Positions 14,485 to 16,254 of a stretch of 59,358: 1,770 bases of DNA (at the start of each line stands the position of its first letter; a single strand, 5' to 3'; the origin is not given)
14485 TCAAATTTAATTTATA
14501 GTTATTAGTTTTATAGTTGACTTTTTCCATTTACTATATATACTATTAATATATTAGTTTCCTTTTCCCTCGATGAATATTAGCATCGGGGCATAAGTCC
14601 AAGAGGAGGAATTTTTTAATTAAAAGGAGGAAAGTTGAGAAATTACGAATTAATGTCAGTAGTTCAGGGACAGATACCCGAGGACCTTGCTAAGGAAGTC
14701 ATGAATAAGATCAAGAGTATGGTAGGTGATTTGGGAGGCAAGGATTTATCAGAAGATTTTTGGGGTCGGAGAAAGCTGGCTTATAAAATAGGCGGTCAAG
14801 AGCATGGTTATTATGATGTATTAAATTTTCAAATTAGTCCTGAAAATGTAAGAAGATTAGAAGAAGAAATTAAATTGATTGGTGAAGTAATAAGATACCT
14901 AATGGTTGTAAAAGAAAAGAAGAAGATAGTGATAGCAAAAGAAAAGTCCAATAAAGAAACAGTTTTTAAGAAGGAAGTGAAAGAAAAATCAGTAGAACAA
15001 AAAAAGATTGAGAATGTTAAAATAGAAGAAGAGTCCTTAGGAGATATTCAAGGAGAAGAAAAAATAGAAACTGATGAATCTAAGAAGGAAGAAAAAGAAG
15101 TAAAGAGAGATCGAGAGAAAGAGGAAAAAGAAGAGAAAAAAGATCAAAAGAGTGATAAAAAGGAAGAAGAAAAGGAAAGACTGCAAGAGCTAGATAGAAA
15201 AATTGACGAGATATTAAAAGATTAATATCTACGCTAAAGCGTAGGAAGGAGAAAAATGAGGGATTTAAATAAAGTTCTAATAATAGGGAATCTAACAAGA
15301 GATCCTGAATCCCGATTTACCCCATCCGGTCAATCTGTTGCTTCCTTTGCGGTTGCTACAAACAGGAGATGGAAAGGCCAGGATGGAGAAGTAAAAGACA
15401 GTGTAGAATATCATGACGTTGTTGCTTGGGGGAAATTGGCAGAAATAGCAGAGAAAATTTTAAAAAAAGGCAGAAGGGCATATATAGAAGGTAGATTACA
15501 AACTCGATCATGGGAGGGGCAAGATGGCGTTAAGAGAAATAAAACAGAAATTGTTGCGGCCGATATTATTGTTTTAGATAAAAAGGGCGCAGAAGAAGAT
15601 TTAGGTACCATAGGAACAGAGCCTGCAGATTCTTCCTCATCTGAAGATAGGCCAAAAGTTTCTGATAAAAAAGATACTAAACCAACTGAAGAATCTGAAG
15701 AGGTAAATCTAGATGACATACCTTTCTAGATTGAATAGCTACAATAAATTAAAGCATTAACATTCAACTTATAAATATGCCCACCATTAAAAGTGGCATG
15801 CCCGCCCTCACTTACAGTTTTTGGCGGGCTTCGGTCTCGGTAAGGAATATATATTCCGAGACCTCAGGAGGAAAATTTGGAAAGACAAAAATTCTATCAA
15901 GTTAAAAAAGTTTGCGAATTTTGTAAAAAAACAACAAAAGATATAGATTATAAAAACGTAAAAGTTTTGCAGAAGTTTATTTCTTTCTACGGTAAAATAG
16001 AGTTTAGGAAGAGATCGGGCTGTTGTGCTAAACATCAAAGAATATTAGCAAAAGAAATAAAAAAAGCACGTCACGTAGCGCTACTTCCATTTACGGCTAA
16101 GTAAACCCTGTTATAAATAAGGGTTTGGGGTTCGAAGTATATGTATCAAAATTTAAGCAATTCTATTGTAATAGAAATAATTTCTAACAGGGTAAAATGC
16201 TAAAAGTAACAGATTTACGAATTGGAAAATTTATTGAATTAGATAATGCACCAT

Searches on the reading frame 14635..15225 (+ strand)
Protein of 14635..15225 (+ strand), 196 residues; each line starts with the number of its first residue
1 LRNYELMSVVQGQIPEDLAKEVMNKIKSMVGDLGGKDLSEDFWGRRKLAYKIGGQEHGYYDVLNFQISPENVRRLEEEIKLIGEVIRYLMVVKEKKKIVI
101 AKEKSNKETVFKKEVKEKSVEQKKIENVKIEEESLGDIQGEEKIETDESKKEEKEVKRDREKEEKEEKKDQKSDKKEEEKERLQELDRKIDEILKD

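Call 21: search_protein_families(library=pfam, proteins=[window:14635-15225:+])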
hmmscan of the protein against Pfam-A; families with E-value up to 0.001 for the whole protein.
window:14635-15225:+ (196 aa): 1 family
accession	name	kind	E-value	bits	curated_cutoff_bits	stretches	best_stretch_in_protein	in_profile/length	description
PF01250.22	Ribosomal_S6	-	2.7e-20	72.8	27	1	3-91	1-89/90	Ribosomal protein S6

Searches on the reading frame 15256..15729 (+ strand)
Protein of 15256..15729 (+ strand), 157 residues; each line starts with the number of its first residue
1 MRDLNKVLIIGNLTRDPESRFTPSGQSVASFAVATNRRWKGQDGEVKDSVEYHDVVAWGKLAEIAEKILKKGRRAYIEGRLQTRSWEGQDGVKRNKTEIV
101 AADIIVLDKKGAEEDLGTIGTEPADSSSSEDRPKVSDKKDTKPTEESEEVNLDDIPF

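Call 21: search_protein_families(library=pfam, proteins=[window:15256-15729:+])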
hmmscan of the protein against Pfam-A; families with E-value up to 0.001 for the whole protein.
window:15256-15729:+ (157 aa): 1 family
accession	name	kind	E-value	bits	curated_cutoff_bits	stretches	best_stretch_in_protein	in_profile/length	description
PF00436.31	SSB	-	3.5e-37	127.1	26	1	4-104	1-101/104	Single-strand binding protein family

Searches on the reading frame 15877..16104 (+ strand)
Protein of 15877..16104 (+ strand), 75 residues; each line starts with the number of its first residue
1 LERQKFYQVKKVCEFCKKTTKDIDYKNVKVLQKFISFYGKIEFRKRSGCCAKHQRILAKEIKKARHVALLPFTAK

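Call 21: search_protein_families(library=pfam, proteins=[window:15877-16104:+])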
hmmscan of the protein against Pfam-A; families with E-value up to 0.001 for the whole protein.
window:15877-16104:+ (75 aa): 1 family
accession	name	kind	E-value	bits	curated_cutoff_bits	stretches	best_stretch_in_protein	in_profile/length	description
PF01084.26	Ribosomal_S18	-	2.2e-21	76.1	21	1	21-70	3-52/52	Ribosomal protein S18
